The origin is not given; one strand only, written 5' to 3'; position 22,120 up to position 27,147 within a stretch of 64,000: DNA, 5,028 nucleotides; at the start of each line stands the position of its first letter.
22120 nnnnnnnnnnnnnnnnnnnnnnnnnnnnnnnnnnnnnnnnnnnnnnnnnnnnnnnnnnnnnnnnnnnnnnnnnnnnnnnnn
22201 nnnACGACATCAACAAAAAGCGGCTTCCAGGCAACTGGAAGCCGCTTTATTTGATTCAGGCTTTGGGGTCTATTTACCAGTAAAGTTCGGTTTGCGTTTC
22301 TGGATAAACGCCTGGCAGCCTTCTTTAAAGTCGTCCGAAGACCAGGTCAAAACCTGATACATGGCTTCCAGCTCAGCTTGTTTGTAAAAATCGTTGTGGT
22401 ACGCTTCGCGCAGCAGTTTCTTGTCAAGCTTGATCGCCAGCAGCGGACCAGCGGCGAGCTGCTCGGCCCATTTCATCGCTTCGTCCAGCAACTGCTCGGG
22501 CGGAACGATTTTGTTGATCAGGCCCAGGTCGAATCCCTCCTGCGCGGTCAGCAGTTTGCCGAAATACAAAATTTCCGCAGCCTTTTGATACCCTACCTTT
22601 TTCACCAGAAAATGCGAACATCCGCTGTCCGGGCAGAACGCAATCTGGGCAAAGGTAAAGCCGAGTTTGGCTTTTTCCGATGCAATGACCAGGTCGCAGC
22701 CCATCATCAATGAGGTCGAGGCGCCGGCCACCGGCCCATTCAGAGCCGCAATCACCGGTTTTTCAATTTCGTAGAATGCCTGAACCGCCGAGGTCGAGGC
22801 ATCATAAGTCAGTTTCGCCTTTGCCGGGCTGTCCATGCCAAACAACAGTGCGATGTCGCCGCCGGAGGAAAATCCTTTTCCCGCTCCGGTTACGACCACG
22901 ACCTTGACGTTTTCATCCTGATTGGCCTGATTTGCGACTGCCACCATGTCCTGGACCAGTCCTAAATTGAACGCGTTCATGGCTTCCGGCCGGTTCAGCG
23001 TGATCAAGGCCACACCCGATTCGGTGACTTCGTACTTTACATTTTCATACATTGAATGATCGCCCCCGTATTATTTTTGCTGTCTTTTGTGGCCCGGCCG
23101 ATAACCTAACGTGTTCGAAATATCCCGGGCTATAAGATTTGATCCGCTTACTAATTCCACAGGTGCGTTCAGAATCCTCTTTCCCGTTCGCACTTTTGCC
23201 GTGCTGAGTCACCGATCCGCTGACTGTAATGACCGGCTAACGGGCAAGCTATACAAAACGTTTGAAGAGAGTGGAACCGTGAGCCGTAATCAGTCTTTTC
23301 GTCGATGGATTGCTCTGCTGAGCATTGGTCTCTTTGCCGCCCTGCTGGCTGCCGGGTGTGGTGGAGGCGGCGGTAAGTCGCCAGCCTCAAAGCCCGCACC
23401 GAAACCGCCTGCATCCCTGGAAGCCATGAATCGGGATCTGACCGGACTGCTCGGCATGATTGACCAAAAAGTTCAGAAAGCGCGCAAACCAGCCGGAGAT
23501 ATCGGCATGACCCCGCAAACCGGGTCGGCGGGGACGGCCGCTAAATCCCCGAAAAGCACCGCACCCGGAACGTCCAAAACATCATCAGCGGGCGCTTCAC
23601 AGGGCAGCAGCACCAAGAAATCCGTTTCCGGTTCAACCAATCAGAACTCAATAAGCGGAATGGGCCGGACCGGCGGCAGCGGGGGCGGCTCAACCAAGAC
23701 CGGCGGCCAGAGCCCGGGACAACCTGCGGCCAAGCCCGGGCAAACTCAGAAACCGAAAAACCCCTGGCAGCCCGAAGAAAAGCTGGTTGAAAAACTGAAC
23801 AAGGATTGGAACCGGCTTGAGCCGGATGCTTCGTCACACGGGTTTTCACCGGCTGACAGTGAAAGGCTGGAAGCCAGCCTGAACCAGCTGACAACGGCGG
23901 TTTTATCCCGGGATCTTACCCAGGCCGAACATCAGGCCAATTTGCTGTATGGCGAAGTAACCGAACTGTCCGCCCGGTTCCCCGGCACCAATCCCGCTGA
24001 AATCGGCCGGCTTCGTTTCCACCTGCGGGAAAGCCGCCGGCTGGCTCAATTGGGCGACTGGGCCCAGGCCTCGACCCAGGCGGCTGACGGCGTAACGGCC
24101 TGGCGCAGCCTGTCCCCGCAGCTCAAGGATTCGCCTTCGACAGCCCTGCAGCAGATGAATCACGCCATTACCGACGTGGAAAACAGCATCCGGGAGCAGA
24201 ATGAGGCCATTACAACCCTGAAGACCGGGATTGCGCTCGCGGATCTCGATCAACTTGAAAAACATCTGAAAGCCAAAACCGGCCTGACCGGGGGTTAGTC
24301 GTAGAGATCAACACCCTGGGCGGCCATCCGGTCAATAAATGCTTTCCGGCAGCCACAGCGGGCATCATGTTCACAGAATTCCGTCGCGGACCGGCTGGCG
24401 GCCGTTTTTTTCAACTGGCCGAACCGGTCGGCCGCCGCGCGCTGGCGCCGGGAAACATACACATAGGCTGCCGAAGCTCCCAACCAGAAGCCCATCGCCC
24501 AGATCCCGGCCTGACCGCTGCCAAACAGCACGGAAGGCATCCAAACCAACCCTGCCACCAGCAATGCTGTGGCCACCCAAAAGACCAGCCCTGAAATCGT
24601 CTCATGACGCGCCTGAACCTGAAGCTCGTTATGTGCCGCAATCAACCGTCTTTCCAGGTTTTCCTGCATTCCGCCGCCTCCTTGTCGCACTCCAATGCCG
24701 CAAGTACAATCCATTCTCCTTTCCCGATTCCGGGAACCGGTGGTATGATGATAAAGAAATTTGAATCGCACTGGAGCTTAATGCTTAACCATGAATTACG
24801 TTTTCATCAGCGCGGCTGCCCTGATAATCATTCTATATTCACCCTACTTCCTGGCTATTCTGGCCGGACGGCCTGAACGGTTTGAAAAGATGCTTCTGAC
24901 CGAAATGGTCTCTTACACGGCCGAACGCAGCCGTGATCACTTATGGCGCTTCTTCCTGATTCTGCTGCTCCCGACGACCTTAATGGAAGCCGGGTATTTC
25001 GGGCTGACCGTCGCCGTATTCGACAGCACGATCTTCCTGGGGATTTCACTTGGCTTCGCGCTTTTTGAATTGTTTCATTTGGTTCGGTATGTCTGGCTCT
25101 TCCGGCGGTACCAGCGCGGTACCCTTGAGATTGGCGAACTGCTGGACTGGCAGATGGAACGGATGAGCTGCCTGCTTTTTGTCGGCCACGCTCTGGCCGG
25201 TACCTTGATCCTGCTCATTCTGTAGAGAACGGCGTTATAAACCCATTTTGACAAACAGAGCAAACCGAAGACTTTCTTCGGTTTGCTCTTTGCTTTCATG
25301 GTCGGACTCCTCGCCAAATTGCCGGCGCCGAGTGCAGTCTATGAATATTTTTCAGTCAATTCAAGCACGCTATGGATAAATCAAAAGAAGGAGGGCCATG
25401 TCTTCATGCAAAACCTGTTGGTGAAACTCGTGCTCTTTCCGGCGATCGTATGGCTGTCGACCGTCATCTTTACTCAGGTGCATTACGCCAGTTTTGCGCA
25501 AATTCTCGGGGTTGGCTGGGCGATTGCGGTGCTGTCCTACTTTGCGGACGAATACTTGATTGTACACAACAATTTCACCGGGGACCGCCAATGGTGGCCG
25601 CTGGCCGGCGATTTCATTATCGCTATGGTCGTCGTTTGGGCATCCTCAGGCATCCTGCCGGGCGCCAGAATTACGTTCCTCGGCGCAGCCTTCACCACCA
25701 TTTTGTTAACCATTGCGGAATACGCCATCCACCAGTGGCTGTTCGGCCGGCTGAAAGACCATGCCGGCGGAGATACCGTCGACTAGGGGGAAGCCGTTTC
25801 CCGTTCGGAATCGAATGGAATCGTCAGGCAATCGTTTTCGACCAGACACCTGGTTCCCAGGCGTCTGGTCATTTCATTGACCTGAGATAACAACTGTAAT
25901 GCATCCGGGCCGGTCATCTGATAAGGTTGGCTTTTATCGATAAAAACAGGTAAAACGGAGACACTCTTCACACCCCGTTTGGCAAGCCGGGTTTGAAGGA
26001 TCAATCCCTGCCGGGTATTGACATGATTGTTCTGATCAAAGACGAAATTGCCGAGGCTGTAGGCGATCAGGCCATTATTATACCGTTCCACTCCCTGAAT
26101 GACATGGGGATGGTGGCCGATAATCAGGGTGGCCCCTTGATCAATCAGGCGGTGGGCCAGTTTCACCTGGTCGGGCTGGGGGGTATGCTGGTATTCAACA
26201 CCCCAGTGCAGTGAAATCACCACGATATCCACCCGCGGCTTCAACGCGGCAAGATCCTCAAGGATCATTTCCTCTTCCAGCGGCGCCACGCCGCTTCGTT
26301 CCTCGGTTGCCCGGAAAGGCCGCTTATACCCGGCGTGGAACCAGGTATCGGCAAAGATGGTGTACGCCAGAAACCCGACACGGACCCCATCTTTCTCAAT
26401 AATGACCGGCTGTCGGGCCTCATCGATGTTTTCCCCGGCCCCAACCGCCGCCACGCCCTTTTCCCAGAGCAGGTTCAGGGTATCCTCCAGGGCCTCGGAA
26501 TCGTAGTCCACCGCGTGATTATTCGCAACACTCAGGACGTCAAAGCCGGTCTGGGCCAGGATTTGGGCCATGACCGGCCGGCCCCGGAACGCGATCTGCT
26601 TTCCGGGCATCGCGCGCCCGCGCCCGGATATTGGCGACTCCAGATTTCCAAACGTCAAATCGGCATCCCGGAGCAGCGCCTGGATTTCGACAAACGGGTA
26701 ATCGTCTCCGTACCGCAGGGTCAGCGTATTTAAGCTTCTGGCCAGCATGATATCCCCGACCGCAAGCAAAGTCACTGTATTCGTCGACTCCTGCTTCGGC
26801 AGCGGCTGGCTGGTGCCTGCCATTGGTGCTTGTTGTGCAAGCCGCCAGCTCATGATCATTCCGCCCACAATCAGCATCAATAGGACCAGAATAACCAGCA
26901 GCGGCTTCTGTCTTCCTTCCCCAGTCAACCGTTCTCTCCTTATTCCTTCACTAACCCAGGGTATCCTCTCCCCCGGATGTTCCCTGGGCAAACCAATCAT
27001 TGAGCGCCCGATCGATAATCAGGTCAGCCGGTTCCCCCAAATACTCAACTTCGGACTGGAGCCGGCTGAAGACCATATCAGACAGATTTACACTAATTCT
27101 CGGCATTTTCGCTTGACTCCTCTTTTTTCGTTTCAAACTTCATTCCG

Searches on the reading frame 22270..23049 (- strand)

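Call 48: search_protein_families(library=pfam, proteins=[window:22270-23049:-], max_evalue=0.0001)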
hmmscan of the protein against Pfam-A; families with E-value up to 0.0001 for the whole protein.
window:22270-23049:- (259 aa): 2 families
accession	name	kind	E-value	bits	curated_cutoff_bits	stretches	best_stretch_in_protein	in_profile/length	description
PF00378.25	ECH_1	-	3.6e-64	216.9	27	1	10-258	3-250/251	Enoyl-CoA hydratase/isomerase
PF16113.10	ECH_2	-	1.5e-29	104.1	27.2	1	14-187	2-177/335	Enoyl-CoA hydratase/isomerase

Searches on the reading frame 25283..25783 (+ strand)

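Call 48: search_protein_families(library=pfam, proteins=[window:25283-25783:+], max_evalue=0.0001)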
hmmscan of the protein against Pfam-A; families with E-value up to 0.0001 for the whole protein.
window:25283-25783:+ (167 aa): 1 family
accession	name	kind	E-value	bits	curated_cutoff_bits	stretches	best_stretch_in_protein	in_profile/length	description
PF10710.14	DUF2512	-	1.5e-07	31.6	26.5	1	44-154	6-110/136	Protein of unknown function (DUF2512)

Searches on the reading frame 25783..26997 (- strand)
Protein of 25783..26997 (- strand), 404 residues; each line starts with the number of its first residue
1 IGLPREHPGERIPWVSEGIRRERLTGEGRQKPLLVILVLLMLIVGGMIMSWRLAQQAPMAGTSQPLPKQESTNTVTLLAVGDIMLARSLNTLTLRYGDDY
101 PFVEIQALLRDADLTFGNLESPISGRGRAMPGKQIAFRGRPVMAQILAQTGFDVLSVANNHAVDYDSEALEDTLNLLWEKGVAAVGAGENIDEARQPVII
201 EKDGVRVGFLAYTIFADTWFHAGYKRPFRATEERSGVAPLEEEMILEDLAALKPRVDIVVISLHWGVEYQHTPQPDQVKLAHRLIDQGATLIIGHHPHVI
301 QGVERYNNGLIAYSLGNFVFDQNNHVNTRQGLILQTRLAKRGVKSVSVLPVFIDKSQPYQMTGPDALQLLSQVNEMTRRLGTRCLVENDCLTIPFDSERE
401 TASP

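Call 23: search_protein_families(library=pfam, proteins=[window:25783-26997:-], max_evalue=0.00001)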
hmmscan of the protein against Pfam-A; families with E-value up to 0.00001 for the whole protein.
window:25783-26997:- (404 aa): 1 family
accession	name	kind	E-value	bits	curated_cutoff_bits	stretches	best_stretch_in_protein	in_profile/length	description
PF09587.15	PGA_cap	-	6.1e-82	275.4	27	1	76-322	1-255/255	Bacterial capsule synthesis protein PGA_cap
